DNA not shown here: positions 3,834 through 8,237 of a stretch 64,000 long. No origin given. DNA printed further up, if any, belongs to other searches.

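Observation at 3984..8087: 1367-aa polytopic protein combining an ArnT/PMT-like N-terminal module, a YYYxG (DUF2298/Chlor_Arch_YYY-like) core and a soluble C-terminal domain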

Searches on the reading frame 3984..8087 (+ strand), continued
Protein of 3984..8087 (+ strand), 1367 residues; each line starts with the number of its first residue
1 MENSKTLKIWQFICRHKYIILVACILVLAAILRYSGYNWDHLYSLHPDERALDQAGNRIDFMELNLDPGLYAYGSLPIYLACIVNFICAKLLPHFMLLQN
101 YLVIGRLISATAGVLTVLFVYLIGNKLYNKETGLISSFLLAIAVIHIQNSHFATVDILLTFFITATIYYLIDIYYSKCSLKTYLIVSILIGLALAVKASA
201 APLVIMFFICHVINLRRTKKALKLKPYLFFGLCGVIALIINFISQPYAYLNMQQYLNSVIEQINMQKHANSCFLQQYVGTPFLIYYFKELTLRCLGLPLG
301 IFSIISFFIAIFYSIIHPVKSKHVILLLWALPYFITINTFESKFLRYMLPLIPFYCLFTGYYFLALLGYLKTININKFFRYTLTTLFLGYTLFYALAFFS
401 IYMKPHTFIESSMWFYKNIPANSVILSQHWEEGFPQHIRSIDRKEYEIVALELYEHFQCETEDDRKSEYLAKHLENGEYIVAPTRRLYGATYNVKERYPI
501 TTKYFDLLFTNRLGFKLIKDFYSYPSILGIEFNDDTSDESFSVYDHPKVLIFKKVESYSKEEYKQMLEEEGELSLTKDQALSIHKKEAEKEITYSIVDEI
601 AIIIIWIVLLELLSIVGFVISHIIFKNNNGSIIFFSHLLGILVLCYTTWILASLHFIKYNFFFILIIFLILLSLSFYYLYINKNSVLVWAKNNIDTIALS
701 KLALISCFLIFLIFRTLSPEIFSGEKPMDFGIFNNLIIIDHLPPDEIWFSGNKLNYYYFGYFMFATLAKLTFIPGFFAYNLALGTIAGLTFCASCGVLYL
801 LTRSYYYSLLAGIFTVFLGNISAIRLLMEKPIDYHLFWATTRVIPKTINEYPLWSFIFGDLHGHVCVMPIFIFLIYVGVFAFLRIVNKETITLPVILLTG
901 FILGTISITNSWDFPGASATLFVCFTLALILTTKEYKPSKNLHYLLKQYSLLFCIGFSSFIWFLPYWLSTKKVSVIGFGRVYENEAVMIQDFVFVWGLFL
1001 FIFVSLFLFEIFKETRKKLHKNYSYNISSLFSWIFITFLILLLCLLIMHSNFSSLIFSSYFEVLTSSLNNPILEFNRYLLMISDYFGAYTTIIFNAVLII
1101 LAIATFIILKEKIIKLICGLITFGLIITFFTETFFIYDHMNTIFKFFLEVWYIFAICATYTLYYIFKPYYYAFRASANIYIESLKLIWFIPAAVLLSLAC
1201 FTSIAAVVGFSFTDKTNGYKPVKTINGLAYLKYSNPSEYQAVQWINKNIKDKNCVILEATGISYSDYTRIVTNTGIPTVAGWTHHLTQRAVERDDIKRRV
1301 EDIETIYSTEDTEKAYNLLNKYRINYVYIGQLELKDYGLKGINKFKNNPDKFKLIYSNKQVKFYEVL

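Call 24: search_solved_structures(query=A1, max_evalue=10, show_alignments=3)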
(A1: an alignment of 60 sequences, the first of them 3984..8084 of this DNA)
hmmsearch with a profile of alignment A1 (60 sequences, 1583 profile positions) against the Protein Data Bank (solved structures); distinct sequences matched with E-value up to 10: 105 (the best 60 are shown).
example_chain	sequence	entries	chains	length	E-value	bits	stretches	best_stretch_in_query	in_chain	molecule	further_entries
6d69_A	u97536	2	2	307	2.1e-84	287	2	1322-1499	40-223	NHL Repeat Region of D. melanogaster Thin | Thin, isoform D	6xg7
7qrx_A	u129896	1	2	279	2.3e-72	247.2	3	1323-1503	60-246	E3 ubiquitin-protein ligase TRIM71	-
9jur_A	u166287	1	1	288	7.1e-72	245.5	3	1323-1503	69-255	E3 ubiquitin-protein ligase TRIM71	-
8j72_A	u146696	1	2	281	3.2e-64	220.1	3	1323-1503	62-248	E3 ubiquitin-protein ligase TRIM71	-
6fpt_A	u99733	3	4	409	1.1e-62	215.1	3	1323-1503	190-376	E3 ubiquitin-protein ligase TRIM71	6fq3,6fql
7qrw_A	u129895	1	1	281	1.7e-58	201.1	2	1322-1472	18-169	Isoform 4 of Tripartite motif-containing protein 3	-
7b96_A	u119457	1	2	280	2.9e-58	200.4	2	1322-1466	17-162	Isoform 2 of Tripartite motif-containing protein 2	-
7qrv_A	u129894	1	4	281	2.9e-58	200.4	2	1322-1471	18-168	Tripartite motif-containing protein 2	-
7b2r_A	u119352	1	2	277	4.5e-58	199.8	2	1322-1471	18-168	Tripartite motif-containing protein 2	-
3wwa_A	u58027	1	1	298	5.3e-57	196.2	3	1327-1488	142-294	Pizza7H protein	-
6f0t_A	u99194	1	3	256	1e-55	192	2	1325-1504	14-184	Pizza6-SFW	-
6qsd_A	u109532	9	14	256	3e-55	190.4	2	1325-1505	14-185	Pizza6S | Pizza6-S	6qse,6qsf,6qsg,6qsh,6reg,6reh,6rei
6f0s_A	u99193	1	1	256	4.7e-54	186.5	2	1325-1504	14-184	Pizza6-SYW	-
7zqg_A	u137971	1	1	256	7.3e-53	182.5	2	1325-1505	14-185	Pizza6-KSH-TSH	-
3ww9_A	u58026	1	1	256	8.3e-53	182.3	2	1326-1504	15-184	pizza6 protein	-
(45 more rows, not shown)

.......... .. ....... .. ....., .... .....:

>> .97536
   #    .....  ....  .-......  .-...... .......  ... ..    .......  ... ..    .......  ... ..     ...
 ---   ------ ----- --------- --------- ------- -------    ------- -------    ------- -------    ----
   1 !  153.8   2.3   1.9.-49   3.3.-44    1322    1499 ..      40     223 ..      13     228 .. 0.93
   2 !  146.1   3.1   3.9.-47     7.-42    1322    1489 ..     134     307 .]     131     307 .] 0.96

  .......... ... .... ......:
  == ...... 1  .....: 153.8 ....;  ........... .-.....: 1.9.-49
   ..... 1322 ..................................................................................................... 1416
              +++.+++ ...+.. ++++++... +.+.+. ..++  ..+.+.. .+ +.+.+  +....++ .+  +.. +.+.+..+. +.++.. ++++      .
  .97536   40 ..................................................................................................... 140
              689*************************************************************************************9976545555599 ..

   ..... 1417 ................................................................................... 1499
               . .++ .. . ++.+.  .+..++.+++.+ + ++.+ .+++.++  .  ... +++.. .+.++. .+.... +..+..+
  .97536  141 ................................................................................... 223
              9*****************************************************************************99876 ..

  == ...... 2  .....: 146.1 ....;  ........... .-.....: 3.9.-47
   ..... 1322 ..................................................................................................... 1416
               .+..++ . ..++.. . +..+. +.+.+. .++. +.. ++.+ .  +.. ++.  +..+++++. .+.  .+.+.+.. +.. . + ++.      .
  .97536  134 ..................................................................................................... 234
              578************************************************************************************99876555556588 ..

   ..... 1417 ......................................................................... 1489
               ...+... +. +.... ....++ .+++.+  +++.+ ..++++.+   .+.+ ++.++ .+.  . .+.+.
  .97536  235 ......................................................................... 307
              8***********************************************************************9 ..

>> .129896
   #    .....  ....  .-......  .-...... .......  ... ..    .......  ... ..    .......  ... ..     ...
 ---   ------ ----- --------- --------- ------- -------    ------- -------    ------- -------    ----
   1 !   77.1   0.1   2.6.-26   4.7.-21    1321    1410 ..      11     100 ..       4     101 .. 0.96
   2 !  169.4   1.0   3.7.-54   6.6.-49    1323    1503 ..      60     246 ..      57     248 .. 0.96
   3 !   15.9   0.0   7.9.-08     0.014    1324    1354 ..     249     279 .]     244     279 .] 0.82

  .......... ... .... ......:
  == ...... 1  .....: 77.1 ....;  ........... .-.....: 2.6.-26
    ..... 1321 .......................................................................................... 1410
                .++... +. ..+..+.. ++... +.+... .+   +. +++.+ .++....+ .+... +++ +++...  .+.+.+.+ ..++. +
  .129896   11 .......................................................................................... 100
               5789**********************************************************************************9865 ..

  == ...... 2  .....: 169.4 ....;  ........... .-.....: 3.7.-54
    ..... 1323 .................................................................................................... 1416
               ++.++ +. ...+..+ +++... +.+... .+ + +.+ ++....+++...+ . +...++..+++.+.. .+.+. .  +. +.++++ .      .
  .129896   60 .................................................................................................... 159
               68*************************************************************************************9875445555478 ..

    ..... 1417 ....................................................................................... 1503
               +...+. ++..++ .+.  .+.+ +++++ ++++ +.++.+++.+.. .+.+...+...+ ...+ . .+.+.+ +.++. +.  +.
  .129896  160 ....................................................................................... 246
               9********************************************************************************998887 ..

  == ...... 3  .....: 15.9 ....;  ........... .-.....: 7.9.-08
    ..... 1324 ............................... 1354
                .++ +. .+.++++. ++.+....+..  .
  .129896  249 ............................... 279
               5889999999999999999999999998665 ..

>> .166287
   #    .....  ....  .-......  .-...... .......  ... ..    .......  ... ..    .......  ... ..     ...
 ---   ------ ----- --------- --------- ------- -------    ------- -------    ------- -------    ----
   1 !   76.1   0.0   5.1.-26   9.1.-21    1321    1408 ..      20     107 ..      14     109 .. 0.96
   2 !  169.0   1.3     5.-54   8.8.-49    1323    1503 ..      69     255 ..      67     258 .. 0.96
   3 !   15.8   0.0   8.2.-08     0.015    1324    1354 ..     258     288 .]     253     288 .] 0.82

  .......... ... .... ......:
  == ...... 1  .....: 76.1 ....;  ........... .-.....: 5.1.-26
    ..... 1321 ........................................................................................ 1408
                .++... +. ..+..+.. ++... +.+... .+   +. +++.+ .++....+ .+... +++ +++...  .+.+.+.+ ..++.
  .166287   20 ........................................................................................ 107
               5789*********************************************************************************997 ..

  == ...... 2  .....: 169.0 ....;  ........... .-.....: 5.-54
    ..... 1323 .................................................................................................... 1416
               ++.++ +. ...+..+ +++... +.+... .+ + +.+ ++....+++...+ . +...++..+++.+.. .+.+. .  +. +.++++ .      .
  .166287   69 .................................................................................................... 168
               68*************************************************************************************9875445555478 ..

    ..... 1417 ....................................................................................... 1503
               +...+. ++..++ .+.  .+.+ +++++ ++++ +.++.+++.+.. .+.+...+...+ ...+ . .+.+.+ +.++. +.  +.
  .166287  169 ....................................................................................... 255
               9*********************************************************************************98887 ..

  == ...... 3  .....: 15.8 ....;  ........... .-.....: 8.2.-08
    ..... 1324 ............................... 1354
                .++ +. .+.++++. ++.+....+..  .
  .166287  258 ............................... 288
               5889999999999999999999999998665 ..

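Call 29: search_solved_structures(query=A4, max_evalue=10, show_alignments=3)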
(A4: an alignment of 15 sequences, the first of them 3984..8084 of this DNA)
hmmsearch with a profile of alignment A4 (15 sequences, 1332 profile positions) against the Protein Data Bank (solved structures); distinct sequences matched with E-value up to 10: 1.
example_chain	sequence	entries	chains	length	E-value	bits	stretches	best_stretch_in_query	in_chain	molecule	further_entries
5ezm_A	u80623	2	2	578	0.0043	18.2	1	106-375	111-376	4-amino-4-deoxy-L-arabinose transferase or related glycosyltransferases of PMT family | 4-amino-4-deoxy-L-arabinose (L-Ara4N) transferase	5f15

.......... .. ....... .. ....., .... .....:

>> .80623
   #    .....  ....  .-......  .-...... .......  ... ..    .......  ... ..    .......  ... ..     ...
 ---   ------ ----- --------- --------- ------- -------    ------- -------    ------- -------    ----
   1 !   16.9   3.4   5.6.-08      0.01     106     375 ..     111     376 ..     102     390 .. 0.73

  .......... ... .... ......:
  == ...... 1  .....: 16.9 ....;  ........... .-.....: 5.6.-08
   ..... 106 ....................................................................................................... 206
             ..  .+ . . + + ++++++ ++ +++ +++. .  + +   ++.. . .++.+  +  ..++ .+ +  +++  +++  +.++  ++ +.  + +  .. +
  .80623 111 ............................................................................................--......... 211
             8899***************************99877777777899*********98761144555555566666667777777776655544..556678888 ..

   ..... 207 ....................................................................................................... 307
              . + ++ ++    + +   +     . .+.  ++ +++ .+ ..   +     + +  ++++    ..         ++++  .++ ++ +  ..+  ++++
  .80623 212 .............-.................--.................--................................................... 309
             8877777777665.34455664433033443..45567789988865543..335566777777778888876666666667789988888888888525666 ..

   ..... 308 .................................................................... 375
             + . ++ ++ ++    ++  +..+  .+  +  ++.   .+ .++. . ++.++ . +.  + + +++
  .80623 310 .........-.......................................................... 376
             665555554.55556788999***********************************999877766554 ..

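Call 45: find_encoding_contigs(protein=P0001, flank=10000, max_places=2)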
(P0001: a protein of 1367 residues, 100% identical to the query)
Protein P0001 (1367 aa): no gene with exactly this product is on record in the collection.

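Call 51: find_encoding_contigs(protein=P0011, flank=8000, max_places=1)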
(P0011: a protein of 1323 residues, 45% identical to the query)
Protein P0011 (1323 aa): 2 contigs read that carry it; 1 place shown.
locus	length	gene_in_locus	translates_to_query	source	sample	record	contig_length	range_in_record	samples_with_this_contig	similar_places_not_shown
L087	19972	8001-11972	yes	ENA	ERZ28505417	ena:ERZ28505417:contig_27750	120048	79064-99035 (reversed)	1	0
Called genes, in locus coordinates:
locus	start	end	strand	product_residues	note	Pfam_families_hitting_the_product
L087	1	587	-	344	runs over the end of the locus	PF07991:KARI_N, PF01450:KARI_C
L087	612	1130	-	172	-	PF01842:ACT, PF22629:ACT_AHAS_ss, PF13710:ACT_5, PF10369:ALS_ss_C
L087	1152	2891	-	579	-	PF02776:TPP_enzyme_N, PF00205:TPP_enzyme_M, PF02775:TPP_enzyme_C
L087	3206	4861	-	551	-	PF00920:ILVD_EDD_N, PF24877:ILV_EDD_C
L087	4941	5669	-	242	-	PF01209:Ubie_methyltran, PF00398:RrnaAD, PF13489:Methyltransf_23, PF01189:Methyltr_RsmB-F, PF13847:Methyltransf_31, PF08241:Methyltransf_11, PF08242:Methyltransf_12, PF13649:Methyltransf_25, +5 more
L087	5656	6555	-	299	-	PF05235:CHAD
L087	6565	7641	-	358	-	PF00072:Response_reg, PF13487:HD_5, PF01966:HD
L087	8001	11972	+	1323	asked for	PF13231:PMT_2, PF10060:DUF2298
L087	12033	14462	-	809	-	PF02518:HATPase_c, PF00204:DNA_gyraseB, PF01751:Toprim, PF00986:DNA_gyraseB_C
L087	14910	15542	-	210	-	-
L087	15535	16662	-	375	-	PF02463:SMC_N, PF13175:AAA_15 (weak), PF13476:AAA_23, PF13304:AAA_21 (faint)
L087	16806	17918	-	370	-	PF00712:DNA_pol3_beta, PF02767:DNA_pol3_beta_2, PF02768:DNA_pol3_beta_3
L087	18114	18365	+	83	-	-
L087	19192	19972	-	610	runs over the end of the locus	-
